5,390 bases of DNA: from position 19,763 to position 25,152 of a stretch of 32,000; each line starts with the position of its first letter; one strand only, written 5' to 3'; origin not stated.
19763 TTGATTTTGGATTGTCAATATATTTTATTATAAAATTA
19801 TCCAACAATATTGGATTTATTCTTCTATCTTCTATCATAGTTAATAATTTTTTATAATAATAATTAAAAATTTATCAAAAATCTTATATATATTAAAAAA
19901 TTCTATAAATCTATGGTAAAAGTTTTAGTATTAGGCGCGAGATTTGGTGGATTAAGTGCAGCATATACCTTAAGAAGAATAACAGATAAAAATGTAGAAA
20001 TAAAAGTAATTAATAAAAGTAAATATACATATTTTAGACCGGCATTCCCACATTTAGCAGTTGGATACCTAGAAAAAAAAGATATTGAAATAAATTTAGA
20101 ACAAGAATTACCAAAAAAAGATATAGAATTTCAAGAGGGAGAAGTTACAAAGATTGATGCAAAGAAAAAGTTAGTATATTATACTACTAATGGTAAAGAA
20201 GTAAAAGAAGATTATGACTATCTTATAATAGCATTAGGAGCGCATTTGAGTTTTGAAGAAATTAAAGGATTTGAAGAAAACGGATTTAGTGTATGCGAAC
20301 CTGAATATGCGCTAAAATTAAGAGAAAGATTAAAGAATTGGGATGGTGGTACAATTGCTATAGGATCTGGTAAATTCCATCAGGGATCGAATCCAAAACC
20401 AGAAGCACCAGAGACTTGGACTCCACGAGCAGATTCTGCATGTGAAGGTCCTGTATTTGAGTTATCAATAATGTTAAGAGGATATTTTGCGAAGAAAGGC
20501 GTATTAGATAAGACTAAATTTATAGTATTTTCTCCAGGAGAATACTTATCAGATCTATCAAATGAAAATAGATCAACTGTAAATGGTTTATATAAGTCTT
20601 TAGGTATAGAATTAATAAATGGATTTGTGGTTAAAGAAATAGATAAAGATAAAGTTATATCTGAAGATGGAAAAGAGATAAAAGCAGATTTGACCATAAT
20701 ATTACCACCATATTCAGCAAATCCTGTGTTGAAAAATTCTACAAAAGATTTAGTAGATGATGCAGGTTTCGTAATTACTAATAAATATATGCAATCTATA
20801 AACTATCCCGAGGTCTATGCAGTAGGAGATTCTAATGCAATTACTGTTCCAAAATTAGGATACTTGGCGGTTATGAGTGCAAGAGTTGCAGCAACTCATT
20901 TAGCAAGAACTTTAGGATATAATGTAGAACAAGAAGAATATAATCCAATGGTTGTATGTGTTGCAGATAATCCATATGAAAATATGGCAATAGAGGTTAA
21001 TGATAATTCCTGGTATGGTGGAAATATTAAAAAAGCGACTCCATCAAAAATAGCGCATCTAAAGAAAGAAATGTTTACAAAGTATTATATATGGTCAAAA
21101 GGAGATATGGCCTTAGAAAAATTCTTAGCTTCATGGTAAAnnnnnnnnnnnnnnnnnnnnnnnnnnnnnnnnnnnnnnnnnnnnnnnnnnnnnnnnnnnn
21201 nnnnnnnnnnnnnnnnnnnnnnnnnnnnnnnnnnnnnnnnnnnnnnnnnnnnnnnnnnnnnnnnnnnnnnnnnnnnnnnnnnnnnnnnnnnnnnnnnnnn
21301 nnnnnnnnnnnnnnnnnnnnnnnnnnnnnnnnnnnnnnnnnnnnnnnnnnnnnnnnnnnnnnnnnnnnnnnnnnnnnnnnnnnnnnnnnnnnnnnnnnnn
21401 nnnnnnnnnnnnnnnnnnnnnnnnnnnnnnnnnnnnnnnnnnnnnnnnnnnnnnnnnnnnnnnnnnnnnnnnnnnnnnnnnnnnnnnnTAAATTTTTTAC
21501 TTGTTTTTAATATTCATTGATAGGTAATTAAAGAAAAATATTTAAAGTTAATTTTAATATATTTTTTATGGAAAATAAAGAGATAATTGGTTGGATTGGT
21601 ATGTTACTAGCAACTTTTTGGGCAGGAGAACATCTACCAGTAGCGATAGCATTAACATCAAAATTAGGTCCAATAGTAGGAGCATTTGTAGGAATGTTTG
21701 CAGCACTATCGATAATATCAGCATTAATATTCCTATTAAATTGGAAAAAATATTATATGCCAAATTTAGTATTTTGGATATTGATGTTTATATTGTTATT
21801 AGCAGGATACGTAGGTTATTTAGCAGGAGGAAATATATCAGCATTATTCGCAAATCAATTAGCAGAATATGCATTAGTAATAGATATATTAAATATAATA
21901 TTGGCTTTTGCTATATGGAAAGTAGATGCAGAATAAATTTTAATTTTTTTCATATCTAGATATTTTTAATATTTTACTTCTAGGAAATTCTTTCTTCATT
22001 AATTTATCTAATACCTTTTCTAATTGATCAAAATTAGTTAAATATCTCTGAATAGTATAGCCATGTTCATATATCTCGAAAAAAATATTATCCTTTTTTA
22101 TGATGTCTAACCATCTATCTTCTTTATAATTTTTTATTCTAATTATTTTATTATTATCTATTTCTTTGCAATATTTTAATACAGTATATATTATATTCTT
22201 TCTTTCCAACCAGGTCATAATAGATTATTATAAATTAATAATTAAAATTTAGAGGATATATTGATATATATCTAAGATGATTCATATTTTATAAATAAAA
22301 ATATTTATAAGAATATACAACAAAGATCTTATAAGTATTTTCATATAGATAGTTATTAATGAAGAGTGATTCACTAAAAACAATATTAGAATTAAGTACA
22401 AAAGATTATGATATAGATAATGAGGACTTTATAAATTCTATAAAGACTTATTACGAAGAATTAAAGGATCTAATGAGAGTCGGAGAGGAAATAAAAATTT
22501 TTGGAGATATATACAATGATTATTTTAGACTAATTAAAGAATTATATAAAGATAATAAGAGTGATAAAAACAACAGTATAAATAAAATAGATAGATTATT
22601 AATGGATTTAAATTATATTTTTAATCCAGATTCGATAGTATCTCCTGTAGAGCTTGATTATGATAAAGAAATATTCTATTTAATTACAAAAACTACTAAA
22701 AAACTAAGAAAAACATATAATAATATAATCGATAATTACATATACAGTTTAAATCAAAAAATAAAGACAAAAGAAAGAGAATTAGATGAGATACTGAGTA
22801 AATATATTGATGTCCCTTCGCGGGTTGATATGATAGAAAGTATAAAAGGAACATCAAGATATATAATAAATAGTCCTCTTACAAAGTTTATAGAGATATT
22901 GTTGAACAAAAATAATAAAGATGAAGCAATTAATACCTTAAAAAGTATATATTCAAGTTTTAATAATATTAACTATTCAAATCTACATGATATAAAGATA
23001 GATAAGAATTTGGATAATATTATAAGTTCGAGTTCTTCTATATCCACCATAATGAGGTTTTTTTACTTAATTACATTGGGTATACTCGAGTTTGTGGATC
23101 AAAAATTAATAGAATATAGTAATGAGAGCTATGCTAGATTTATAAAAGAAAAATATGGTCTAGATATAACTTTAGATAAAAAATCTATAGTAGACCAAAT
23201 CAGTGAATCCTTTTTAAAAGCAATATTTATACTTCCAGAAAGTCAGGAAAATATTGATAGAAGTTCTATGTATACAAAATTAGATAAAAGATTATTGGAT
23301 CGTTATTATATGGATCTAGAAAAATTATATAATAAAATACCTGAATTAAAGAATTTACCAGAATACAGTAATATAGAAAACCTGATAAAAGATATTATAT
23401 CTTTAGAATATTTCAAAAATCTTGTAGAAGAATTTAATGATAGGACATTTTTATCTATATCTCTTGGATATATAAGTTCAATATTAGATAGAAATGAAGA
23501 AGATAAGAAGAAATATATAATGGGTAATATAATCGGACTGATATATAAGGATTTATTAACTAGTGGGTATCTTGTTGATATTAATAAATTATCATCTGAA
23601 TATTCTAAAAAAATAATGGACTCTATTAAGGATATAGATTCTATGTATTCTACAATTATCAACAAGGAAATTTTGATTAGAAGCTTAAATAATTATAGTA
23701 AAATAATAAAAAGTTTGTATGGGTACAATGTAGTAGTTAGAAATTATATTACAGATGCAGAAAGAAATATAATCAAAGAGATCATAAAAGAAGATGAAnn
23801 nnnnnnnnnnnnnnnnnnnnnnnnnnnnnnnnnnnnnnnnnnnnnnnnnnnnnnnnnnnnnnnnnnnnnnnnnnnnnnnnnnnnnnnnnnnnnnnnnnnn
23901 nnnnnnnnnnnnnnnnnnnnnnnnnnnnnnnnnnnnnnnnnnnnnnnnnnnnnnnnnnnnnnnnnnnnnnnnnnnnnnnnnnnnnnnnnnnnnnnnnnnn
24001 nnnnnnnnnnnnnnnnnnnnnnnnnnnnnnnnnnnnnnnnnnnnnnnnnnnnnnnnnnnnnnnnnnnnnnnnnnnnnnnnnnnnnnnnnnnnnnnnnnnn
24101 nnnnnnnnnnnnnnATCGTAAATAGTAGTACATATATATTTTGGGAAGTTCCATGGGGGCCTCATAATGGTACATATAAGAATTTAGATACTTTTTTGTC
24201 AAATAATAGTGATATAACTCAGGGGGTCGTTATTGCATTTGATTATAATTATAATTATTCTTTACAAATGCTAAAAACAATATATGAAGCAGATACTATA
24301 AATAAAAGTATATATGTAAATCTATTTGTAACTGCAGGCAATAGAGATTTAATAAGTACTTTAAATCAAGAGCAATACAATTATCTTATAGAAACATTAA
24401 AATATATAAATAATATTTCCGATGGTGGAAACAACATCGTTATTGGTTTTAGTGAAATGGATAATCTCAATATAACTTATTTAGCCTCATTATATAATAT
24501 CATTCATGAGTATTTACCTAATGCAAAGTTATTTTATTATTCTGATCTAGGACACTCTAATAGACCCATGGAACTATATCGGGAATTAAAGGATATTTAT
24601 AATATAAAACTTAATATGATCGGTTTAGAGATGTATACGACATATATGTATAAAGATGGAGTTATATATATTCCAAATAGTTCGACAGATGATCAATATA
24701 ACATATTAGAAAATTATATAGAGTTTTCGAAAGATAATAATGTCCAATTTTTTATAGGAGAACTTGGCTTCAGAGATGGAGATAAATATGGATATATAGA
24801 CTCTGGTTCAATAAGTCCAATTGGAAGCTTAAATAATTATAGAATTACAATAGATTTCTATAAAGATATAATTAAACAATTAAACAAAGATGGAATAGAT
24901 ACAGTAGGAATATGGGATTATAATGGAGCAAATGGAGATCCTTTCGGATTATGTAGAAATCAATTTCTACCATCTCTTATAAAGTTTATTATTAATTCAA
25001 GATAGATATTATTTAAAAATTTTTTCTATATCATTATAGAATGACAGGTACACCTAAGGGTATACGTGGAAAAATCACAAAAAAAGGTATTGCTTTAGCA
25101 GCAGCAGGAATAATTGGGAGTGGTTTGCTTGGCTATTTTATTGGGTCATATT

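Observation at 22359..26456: Three-gene cassette of unassignable proteins: one helical cytoplasmic protein plus two N-terminally anchored, sequon-rich exoproteins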

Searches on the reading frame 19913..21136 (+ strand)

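Call 3: search_protein_families(library=pfam, proteins=[window:19913-21136:+], max_evalue=1)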
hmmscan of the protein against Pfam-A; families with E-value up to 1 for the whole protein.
window:19913-21136:+ (408 aa): 4 families
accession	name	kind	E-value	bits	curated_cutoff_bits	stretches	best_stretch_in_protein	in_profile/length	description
PF07992.20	Pyr_redox_2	-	1.4e-26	94.1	26.1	2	3-141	2-141/291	Pyridine nucleotide-disulphide oxidoreductase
PF13738.12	Pyr_redox_3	-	2.3e-05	24.2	30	1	3-122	166-281/305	Pyridine nucleotide-disulphide oxidoreductase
PF00070.33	Pyr_redox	-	0.008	17.1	22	0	3-81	1-77/82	Pyridine nucleotide-disulphide oxidoreductase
PF13450.12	NAD_binding_8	-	0.26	12.1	21.9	0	6-35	1-27/68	NAD(P)-binding Rossmann-like domain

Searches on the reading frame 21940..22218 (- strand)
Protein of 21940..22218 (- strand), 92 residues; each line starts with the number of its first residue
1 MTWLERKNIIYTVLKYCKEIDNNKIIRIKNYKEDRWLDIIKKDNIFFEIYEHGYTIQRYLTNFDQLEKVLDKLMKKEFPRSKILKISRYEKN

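Call 3: search_protein_families(library=pfam, proteins=[window:21940-22218:-], max_evalue=1)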
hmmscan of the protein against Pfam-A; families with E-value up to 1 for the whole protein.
window:21940-22218:- (92 aa): 1 family
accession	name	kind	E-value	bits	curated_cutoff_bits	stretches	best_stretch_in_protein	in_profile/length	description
PF06294.16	CH_2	-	0.007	16.8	27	1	43-88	37-81/96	CH-like domain in sperm protein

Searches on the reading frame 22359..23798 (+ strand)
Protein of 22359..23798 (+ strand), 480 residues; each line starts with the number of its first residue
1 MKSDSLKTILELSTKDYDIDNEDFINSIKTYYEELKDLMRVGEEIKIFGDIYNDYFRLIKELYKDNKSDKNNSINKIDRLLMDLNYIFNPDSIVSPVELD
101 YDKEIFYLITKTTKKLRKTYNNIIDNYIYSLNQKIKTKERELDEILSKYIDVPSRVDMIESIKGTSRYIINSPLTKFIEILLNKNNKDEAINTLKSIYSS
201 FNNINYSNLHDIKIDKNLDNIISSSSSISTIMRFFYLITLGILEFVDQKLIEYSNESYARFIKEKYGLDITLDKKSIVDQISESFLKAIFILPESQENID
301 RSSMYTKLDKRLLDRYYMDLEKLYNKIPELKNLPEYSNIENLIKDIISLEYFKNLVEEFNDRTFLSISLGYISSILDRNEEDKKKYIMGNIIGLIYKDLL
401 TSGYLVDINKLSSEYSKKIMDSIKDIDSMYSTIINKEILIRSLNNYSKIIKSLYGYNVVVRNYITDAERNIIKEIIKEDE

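Call 3: search_protein_families(library=pfam, proteins=[window:22359-23798:+], max_evalue=1)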
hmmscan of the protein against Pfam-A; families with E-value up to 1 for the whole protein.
window:22359-23798:+ (480 aa): 1 family
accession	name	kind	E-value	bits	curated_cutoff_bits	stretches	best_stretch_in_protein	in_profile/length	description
PF22041.1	GST_C_7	-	0.049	14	27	1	368-418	70-118/140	Glutathione S-transferase, C-terminal domain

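Call 6: search_protein_families(library=ncbifam, proteins=[window:22359-23798:+], max_evalue=1)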
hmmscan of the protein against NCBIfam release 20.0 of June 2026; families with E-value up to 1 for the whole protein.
window:22359-23798:+ (480 aa): 0 families

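Call 9: find_homologous_proteins(query=window:22359-23798:+, max_evalue=0.001)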
Query window:22359-23798:+ (480 aa): 1 proteins with E <= 0.001 among 8000 candidates.
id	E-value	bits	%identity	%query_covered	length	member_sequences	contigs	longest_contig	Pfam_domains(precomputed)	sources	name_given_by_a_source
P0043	1.3e-290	982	100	100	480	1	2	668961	-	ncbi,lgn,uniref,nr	ncbi:hypothetical protein MJ1_0374 [Nanobdella aerobiophila]|uniref:Uncharacterized protein n=1 Tax=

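Call 51: search_protein_representatives(protein=window:22359-23798:+)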
Query: 480 residues. Proteins with E-value up to 0.001 (for the whole library): 1; up to 1e-10: 1; up to 1e-30: 1. The best 1 are listed.
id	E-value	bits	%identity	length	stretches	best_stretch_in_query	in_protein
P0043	4.1e-291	981.8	100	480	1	1-480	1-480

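Call 55: search_solved_structures(query=window:22359-23798:+, max_evalue=10)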
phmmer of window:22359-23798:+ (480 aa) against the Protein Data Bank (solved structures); distinct sequences matched with E-value up to 10: 3.
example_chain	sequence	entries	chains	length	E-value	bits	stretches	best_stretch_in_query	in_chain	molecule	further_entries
5vi4_A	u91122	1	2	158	0.055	15.8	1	121-194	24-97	Interleukin-33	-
8q5r_A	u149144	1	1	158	0.22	13.8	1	121-193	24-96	Interleukin-33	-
2dmp_A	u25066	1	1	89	0.89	11.8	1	278-327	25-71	Zinc fingers and homeoboxes protein 2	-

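Call 56: search_protein_families(library=padloc, proteins=[window:22359-23798:+], max_evalue=0.1)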
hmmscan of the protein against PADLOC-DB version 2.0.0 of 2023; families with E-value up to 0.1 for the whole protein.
window:22359-23798:+ (480 aa): 0 families

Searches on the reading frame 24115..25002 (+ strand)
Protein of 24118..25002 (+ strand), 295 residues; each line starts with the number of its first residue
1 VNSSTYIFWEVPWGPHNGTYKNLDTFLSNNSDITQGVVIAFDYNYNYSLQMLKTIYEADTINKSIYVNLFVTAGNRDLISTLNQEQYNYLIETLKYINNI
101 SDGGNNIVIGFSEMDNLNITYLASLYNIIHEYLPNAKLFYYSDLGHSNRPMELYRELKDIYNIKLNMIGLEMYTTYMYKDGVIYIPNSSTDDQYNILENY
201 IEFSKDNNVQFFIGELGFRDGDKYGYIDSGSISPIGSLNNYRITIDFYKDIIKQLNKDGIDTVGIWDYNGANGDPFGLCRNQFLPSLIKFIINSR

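Call 57: search_dna_similar(query=window:24118-25002:+, collection=phages, mode=protein, max_evalue=0.001)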
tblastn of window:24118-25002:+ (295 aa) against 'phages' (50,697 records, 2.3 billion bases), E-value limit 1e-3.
No match.

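Call 58: search_dna_similar(query=window:24118-25002:+, collection=plasmids, mode=protein, max_evalue=0.001)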
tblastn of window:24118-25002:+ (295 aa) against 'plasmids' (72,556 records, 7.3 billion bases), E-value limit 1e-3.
No match.

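Call 75: search_solved_structures(query=A4, max_evalue=10, show_alignments=3)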
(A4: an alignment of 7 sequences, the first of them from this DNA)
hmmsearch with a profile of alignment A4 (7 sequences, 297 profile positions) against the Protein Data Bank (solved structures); distinct sequences matched with E-value up to 10: 5.
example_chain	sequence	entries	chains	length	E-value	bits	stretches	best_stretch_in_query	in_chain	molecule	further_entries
6gpa_A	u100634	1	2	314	4.3e-05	26.1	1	127-217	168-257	Arabinogalactan endo-beta-1,4-galactanase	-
6gp5_A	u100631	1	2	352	5.7e-05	25.7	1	127-217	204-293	Arabinogalactan endo-beta-1,4-galactanase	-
4qsl_H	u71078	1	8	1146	0.13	14.8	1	224-272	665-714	Pyruvate carboxylase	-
4qsk_A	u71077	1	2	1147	0.13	14.8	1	224-272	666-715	Pyruvate carboxylase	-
4qsh_A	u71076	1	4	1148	0.13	14.7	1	224-272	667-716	Pyruvate carboxylase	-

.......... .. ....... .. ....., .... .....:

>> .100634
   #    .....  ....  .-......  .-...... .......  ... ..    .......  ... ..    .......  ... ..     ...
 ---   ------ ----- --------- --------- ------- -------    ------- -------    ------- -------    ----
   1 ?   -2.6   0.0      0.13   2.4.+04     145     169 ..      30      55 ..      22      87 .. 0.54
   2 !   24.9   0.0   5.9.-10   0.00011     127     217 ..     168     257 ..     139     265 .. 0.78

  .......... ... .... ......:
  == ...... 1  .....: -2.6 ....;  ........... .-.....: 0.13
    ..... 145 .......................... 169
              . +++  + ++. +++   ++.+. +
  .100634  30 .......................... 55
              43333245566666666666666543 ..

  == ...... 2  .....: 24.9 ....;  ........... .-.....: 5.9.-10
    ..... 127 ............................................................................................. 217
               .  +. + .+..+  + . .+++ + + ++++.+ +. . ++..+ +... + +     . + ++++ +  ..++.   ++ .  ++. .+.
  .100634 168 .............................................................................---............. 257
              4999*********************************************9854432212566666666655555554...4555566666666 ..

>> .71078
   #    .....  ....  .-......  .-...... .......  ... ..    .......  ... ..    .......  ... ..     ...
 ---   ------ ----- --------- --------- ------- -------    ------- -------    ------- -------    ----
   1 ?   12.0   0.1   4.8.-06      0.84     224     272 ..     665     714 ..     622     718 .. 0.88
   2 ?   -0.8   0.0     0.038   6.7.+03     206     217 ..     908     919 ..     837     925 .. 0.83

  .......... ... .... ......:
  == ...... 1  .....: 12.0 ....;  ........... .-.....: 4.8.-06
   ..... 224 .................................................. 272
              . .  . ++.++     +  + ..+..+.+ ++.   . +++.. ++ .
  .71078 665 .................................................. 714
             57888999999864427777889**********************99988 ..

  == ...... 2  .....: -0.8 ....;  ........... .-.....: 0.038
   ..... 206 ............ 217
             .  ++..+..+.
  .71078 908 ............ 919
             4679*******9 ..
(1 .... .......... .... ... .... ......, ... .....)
